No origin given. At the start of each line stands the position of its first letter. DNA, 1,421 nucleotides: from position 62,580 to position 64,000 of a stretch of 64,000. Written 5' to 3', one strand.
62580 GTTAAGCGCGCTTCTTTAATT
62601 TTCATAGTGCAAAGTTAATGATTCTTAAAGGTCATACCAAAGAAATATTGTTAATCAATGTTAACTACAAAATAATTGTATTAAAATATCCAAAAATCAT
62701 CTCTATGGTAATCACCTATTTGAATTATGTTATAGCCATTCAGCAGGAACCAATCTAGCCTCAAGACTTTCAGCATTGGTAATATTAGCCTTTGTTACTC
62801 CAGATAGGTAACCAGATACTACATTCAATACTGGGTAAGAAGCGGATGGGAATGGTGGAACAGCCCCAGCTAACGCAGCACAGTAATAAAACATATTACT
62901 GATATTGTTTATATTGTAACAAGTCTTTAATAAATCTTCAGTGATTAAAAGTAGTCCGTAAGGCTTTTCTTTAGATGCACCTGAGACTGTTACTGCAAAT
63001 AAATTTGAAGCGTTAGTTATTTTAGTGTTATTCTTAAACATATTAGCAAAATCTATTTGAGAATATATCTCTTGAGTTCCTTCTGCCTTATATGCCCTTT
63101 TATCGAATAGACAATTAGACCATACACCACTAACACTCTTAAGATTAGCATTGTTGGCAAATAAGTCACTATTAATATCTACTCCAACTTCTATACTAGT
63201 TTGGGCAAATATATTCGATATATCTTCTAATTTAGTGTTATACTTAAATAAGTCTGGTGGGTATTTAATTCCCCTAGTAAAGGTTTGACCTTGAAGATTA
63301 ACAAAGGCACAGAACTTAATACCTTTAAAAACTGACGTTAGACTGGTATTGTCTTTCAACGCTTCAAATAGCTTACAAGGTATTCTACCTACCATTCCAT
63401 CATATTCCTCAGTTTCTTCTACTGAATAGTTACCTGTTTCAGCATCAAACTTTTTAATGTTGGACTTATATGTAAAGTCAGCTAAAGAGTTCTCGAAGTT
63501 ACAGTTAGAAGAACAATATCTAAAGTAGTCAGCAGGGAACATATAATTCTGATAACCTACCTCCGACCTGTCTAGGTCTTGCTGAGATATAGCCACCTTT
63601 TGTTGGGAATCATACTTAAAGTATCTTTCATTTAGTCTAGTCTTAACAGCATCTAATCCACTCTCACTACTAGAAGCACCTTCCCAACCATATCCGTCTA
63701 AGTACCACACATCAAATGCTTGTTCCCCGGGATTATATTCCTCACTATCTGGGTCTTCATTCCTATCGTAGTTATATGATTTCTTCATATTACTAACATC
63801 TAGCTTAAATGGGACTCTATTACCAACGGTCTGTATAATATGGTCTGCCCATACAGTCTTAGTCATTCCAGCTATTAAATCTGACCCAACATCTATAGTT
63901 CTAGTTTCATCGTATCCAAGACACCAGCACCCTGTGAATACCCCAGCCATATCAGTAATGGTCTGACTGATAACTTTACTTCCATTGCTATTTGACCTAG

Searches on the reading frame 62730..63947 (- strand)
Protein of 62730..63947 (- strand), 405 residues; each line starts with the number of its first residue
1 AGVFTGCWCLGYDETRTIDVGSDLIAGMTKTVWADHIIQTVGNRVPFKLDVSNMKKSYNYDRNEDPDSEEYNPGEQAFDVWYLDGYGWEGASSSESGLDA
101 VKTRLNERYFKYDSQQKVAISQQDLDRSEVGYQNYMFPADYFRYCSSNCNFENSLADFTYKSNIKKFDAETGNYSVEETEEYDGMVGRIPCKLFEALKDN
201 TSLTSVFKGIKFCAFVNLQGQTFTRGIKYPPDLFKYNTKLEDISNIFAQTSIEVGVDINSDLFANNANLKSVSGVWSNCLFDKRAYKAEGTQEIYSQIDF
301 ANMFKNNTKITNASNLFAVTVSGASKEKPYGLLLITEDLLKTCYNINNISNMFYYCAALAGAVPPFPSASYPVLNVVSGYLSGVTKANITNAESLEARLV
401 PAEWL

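Call 25: search_protein_families(library=phrogs, proteins=[window:62730-63947:-], max_evalue=0.00001)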
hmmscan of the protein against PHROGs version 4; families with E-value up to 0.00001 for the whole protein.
window:62730-63947:- (405 aa): 1 family
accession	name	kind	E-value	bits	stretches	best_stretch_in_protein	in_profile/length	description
phrog_9915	-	unknown function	1.3e-06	27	0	195-370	1372-1459/1813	-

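Call 47: search_protein_families(library=pfam, proteins=[window:62730-63947:-], max_evalue=0.001)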
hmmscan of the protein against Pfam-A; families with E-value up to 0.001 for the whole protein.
window:62730-63947:- (405 aa): 0 families
